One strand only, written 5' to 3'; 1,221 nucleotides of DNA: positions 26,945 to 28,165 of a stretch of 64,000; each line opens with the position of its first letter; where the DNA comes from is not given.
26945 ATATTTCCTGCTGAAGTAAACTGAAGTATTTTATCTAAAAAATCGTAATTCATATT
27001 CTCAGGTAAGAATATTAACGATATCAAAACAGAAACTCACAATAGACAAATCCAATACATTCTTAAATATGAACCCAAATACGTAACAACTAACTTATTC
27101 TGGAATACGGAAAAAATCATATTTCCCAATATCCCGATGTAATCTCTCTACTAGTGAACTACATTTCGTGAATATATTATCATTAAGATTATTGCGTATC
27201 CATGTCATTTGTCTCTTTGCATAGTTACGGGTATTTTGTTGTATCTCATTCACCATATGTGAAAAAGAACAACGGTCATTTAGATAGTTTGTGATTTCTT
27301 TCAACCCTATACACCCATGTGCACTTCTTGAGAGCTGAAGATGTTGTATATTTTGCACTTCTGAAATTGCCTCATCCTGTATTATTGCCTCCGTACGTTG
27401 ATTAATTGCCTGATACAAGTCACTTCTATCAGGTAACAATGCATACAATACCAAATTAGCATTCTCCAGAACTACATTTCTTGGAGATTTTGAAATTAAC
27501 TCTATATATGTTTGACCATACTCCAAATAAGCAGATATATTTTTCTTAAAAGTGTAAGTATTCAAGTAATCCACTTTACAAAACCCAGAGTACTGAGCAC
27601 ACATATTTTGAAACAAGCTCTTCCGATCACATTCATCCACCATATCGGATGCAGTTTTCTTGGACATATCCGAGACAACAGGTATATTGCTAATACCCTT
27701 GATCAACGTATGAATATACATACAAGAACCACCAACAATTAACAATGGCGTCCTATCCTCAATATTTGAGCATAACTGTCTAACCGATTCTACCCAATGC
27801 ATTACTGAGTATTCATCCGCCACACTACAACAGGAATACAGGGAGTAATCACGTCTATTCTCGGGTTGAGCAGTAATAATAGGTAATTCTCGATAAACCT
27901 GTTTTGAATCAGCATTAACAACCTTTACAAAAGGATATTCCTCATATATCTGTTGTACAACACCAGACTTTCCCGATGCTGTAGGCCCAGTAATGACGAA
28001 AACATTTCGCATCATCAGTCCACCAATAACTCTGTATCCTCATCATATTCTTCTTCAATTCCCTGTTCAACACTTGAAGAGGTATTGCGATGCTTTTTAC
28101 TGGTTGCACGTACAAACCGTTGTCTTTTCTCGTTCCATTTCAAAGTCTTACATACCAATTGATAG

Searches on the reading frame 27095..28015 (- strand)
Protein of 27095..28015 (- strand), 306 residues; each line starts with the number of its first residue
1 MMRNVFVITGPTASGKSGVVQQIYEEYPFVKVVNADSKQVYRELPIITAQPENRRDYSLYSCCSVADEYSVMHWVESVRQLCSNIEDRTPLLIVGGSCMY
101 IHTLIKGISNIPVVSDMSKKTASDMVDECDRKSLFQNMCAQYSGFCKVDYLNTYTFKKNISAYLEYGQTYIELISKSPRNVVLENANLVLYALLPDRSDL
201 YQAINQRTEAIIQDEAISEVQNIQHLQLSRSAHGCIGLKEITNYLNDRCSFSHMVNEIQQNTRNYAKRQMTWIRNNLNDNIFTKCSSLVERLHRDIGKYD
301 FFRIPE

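Call 33: search_protein_families(library=pfam, proteins=[window:27095-28015:-], max_evalue=0.001)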
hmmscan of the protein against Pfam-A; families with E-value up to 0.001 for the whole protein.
window:27095-28015:- (306 aa): 1 family
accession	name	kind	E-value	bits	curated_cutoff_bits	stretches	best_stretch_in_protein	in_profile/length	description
PF01715.23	IPPT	-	2.6e-43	148.9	23.6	1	39-275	1-242/243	IPP transferase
